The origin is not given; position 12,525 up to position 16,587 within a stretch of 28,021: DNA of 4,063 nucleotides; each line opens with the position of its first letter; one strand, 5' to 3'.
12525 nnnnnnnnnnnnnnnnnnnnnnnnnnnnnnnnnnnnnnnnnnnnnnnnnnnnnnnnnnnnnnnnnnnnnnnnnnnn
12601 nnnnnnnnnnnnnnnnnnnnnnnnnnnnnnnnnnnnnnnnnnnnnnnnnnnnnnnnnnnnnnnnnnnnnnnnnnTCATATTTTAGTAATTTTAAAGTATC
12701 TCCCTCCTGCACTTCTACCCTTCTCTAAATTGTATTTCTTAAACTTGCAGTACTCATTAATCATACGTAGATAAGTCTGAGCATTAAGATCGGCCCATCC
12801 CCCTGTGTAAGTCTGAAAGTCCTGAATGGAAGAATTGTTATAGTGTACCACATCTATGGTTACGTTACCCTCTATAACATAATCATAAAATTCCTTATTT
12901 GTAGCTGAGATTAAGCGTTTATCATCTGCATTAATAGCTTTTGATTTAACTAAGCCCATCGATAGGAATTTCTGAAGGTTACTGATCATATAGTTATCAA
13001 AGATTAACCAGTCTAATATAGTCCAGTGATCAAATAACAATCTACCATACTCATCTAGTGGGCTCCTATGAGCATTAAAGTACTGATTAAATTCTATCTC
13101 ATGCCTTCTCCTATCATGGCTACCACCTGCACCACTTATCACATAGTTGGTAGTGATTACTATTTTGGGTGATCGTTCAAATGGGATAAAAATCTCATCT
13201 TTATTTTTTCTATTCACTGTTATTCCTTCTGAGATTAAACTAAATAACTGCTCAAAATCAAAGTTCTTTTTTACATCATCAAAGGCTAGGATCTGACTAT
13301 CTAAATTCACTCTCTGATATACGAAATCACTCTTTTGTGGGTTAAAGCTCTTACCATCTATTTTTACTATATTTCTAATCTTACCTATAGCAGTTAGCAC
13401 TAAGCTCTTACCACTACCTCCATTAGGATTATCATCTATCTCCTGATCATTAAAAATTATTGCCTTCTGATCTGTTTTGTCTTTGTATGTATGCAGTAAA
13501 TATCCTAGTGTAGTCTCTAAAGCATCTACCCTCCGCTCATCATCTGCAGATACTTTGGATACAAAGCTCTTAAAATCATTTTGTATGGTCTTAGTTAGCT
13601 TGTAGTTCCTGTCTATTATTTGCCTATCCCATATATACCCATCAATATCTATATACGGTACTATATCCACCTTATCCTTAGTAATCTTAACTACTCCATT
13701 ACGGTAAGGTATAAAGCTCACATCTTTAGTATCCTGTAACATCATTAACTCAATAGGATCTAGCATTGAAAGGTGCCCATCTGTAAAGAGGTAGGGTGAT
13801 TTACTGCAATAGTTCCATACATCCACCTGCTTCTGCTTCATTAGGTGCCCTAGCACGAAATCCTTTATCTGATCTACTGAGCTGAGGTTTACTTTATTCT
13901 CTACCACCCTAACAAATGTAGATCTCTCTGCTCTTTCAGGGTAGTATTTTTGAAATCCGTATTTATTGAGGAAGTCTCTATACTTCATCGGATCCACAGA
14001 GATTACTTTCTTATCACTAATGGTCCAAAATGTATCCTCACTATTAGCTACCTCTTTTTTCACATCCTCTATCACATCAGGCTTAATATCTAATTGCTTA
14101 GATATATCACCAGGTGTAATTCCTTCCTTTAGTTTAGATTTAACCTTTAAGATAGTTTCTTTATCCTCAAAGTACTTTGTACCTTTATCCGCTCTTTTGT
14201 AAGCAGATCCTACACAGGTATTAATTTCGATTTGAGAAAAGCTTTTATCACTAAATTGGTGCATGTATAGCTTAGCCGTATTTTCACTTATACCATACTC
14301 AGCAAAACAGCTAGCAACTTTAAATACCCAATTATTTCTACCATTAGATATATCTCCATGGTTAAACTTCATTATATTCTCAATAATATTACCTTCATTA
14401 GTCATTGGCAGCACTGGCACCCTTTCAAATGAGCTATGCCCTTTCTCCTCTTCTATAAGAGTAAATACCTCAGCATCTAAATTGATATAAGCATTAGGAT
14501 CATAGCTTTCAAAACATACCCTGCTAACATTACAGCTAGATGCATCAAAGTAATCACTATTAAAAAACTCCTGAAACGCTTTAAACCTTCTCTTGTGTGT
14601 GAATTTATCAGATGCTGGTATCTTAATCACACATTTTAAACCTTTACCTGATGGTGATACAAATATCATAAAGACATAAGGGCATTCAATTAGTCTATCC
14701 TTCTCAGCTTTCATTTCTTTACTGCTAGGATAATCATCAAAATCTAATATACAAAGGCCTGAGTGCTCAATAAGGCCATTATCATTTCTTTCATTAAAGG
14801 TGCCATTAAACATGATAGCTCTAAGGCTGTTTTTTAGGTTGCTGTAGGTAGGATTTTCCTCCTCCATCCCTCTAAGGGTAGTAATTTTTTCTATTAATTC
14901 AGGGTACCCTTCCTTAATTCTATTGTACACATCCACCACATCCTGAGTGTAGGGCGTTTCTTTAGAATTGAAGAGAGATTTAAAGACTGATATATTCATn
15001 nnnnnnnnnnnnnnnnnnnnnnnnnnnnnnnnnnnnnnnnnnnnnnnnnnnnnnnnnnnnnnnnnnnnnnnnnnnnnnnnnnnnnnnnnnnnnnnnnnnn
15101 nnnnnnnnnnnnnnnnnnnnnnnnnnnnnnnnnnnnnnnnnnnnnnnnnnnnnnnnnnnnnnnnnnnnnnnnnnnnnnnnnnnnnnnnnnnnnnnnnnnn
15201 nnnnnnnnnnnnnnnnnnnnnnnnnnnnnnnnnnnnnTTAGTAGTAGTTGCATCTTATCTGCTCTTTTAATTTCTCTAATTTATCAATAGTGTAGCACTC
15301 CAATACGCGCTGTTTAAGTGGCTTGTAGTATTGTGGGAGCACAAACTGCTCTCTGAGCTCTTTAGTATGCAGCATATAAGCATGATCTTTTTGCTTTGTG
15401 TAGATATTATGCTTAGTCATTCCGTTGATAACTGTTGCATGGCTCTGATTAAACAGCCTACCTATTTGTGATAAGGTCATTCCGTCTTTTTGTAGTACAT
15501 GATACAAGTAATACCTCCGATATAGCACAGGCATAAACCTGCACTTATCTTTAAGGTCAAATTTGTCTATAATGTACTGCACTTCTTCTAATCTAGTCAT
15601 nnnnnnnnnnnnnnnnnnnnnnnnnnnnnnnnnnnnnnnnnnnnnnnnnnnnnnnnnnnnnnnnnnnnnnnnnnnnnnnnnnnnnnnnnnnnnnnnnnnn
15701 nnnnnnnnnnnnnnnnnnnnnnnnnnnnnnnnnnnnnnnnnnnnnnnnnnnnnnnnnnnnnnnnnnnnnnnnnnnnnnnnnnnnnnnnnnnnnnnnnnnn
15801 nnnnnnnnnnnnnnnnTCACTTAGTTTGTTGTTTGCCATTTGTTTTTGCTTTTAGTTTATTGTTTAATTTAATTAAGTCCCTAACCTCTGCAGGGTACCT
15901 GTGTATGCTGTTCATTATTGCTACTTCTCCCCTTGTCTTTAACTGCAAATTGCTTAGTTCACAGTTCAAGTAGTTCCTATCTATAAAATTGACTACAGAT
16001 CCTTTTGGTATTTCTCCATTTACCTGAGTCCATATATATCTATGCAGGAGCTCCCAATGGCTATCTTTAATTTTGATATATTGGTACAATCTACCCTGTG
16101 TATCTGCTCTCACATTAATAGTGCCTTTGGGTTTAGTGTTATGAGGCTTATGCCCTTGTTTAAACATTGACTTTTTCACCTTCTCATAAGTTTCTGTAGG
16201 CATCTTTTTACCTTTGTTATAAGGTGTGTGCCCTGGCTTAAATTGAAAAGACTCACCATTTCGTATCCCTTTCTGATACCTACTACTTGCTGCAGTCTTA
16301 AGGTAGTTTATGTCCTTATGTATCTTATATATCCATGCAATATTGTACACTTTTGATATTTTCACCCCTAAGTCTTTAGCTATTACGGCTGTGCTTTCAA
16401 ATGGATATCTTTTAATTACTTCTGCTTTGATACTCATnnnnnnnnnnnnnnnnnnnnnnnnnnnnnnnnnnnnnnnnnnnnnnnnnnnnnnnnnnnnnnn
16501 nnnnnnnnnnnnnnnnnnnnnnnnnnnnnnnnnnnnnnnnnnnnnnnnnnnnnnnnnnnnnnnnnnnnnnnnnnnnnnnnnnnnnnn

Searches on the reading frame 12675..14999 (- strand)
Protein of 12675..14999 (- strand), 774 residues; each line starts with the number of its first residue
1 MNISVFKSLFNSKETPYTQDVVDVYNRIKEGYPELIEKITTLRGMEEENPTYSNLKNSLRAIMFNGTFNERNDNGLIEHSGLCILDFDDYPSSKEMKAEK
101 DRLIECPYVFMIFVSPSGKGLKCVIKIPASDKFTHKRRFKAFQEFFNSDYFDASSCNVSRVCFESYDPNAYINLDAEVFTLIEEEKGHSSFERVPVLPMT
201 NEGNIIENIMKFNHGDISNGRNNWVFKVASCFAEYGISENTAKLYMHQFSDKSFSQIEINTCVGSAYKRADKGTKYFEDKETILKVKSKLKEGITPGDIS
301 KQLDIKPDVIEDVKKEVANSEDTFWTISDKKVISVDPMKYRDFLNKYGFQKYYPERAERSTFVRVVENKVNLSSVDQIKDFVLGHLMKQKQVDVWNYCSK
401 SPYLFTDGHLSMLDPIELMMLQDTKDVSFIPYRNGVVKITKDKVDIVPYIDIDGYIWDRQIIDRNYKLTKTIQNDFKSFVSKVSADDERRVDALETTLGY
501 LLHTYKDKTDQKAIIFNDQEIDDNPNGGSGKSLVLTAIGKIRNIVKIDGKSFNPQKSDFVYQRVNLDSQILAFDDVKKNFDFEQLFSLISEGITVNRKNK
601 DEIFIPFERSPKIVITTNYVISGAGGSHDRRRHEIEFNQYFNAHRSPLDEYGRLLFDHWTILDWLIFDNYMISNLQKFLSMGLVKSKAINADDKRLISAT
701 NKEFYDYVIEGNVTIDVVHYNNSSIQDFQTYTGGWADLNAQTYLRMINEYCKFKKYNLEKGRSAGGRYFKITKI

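Call 67: search_protein_families(library=pfam, proteins=[window:12675-14999:-], max_evalue=0.01)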
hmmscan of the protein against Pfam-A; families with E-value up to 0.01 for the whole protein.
window:12675-14999:- (774 aa): 2 families
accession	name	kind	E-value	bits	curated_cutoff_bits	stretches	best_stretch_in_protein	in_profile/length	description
PF08800.15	BT4734-like_N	-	2.2e-19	70.4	22.4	1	55-171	2-133/134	BT4734-like, N-terminal domain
PF08708.16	PriCT_1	-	7.1e-06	26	21.1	1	215-269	7-64/67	Primase C terminal 1 (PriCT-1)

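Call 92: search_dna_similar(query=window:12675-14999:-, collection=phages, mode=protein, max_rows=15)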
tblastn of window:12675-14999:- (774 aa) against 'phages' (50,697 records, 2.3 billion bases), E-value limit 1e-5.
Records with a match: 16; places in all: 16; records where one place covers at least 80% of the query: 1.
Best place of each record, by identity: <60% 16.
By first word of the organism name: Flavobacterium 5; Bacteriophage 5; Caudoviricetes 2; Polaribacter 2; Maribacter 1; Bacteroides 1.
By host as written in the record: - 7; Flavobacterium sp. BAL314 5; Polaribacter sp. AHE13PA 2; Maribacter halichondriae 1; Bacteroides thetaiotaomicron BG12 1.
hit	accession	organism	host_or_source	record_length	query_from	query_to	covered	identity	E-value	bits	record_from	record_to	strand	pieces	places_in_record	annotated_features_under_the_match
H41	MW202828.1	Caudoviricetes sp.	Manatee Spring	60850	2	771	99%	40.0%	1e-171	554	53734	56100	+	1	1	vire al domain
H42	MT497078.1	Flavobacterium phage vB_FspP_elemoE_10-3D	Flavobacterium sp. BAL314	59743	1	285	37%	37.3%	5e-39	162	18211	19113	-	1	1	DNA primase/helicase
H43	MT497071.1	Flavobacterium phage vB_FspP_elemoF_6-3D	Flavobacterium sp. BAL314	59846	1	285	37%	37.3%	5e-39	162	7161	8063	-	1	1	DNA primase/helicase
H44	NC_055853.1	Flavobacterium phage vB_FspP_elemoF_6-3D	Flavobacterium sp. BAL314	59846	1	285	37%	37.3%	5e-39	162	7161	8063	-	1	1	DNA primase/helicase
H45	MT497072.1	Flavobacterium phage vB_FspP_elemoE_6-9C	Flavobacterium sp. BAL314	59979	1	285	37%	37.3%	5e-39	162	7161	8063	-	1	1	DNA primase/helicase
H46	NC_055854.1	Flavobacterium phage vB_FspP_elemoE_6-9C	Flavobacterium sp. BAL314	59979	1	285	37%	37.3%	5e-39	162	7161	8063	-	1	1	DNA primase/helicase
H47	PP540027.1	Maribacter phage Panino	Maribacter halichondriae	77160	1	243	31%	30.8%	4e-20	102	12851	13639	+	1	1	DNA primase/helicase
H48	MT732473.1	Polaribacter phage Leef_1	Polaribacter sp. AHE13PA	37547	497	734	31%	30.2%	1e-15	87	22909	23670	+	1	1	DNA primase/TOPRIM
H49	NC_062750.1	Polaribacter phage Leef_1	Polaribacter sp. AHE13PA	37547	497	734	31%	30.2%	1e-15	87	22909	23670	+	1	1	DNA primase/TOPRIM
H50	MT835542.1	Bacteriophage sp.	human fecal samples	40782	486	696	27%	32.9%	7e-24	114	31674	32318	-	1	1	record has no annotation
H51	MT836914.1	Bacteriophage sp.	human fecal samples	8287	55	271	28%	26.4%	1e-7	62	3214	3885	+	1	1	record has no annotation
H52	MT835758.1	Bacteriophage sp.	human fecal samples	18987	55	263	27%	25.8%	4e-8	63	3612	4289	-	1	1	record has no annotation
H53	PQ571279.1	Bacteroides phage BT-TP2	Bacteroides thetaiotaomicron BG12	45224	497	681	24%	28.9%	2e-12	77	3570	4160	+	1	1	hypothetical protein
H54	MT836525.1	Bacteriophage sp.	human fecal samples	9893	56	249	25%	22.3%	4e-8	63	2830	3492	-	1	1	record has no annotation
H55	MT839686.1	Bacteriophage sp.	human fecal samples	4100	51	172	16%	29.3%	4e-7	60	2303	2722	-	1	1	record has no annotation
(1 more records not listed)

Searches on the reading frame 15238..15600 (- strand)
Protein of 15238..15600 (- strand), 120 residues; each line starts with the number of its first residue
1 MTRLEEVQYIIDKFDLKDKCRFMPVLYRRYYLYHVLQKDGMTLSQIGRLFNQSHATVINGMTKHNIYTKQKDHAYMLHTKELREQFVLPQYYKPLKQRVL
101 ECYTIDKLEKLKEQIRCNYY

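Call 9: search_protein_families(library=pfam, proteins=[window:15238-15600:-], max_evalue=0.1)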
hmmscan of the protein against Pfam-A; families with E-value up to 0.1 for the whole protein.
window:15238-15600:- (120 aa): 2 families
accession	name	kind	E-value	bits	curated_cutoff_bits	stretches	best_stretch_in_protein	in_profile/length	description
PF08299.17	Bac_DnaA_C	-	2e-05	25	31.5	1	9-63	12-68/69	Bacterial dnaA protein helix-turn-helix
PF13936.12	HTH_38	-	0.1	12.8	27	0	38-57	18-37/44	Helix-turn-helix domain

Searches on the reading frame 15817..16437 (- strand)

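Call 9: search_protein_families(library=pfam, proteins=[window:15817-16437:-], max_evalue=0.1)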
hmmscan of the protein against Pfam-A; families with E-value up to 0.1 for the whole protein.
window:15817-16437:- (206 aa): 1 family
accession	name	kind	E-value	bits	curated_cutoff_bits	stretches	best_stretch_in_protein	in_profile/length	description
PF13392.12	HNH_3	-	3.6e-13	49.4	24.8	1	130-172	2-44/46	HNH endonuclease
